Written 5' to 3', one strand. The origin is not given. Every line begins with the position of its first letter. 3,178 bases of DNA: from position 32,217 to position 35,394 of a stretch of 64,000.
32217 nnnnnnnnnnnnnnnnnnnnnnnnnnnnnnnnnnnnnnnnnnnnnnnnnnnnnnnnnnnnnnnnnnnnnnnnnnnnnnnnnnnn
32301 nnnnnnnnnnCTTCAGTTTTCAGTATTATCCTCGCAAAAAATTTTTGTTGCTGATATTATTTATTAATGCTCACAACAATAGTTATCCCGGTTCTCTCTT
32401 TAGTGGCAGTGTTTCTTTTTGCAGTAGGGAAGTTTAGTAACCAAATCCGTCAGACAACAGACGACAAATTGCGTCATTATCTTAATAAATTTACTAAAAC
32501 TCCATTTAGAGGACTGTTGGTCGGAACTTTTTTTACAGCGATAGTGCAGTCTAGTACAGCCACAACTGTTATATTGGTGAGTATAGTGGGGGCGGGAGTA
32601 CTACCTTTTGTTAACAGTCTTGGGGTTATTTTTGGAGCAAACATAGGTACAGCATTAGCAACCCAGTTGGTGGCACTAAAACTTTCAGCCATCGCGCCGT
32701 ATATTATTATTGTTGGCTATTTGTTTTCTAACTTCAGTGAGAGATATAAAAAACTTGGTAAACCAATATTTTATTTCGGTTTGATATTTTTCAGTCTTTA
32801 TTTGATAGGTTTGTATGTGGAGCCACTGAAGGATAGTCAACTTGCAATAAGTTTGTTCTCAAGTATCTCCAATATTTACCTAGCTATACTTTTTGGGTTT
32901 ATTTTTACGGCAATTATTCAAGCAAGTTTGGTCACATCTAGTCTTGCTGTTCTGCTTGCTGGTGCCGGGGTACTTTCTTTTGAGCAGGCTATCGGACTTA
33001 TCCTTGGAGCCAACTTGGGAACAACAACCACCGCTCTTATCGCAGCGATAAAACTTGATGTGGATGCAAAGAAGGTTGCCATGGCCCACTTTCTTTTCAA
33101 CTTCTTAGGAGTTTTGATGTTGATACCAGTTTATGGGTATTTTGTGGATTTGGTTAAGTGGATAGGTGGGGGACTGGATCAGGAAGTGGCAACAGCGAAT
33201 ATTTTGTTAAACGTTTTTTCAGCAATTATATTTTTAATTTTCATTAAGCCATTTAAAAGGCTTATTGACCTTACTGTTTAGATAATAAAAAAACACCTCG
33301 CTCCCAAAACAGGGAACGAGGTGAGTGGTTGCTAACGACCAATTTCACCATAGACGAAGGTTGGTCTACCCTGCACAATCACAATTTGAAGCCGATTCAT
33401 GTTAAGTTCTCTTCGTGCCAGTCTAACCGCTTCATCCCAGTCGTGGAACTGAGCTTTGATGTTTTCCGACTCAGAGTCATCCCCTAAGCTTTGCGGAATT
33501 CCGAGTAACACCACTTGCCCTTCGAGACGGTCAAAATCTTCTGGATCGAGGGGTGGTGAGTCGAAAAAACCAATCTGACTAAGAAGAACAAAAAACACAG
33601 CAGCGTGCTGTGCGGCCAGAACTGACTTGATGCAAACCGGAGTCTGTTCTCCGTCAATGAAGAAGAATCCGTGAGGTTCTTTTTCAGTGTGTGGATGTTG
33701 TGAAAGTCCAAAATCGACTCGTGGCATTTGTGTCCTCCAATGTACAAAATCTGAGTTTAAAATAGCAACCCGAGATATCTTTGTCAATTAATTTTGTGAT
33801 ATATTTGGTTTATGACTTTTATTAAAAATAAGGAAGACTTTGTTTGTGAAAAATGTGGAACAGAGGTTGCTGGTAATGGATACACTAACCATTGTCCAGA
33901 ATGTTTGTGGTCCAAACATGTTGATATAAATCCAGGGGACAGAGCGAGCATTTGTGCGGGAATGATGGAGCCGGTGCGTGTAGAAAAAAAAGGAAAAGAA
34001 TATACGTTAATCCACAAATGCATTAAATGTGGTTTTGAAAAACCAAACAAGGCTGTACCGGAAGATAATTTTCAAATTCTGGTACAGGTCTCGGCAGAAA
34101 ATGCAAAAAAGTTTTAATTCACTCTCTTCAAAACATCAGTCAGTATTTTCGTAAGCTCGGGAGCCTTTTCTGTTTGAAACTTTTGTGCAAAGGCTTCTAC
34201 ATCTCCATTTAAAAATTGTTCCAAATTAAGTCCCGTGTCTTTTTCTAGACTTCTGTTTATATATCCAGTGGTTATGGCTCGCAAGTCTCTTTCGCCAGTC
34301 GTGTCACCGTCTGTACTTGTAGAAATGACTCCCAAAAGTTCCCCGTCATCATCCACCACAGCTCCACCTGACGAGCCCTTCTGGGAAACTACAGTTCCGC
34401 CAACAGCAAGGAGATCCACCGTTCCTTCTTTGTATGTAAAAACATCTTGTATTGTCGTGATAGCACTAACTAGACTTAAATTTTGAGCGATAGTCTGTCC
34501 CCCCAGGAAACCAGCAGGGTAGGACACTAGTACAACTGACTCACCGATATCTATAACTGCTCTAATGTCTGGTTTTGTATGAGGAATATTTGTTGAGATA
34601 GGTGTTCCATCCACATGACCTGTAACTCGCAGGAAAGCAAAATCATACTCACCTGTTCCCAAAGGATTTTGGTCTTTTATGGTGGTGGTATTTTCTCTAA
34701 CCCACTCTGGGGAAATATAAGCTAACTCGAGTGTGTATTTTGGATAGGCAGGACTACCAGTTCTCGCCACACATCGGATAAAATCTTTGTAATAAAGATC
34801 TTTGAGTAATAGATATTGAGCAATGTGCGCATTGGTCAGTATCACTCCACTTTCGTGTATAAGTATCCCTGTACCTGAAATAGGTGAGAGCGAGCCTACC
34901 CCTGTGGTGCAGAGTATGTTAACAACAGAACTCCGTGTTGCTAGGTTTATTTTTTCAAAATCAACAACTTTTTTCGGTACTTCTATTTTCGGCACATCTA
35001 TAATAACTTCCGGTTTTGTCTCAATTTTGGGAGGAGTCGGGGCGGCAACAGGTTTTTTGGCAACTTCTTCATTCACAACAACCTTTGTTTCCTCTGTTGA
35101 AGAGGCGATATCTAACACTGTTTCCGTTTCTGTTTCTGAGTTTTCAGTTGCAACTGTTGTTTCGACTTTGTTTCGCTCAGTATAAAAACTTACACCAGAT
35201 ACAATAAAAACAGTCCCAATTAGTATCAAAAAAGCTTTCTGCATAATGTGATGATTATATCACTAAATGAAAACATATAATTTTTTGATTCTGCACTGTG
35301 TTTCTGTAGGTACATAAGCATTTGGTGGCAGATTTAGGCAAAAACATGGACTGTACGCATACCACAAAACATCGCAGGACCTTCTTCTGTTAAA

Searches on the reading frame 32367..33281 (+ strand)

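Call 69: search_protein_families(library=pfam, proteins=[window:32367-33281:+], max_evalue=0.001)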
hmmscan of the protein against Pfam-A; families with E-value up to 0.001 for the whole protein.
window:32367-33281:+ (304 aa): 1 family
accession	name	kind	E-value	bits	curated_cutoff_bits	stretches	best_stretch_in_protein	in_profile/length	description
PF02690.20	Na_Pi_cotrans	-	1.3e-55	187.6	29.1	2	16-147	2-135/137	Na+/Pi-cotransporter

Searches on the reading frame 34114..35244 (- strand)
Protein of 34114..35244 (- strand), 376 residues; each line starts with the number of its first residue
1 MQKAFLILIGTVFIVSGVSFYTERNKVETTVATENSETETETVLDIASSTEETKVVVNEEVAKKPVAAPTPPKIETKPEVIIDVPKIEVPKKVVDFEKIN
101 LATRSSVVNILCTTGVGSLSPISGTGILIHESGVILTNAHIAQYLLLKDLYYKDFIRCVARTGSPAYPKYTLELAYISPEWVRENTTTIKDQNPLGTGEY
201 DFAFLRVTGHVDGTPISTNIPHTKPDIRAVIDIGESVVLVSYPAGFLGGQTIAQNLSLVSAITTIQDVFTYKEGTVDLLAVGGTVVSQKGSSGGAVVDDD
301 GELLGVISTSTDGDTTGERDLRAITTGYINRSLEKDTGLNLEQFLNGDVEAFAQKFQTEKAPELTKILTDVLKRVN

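Call 69: search_protein_families(library=pfam, proteins=[window:34114-35244:-], max_evalue=0.001)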
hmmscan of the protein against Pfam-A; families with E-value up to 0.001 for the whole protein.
window:34114-35244:- (376 aa): 2 families
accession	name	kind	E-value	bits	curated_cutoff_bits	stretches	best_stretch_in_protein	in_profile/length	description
PF13365.12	Trypsin_2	-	1.2e-11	46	27.6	1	124-306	1-144/144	Trypsin-like peptidase domain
PF00089.32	Trypsin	-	1.5e-08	35.2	20.6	1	124-319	27-206/220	Trypsin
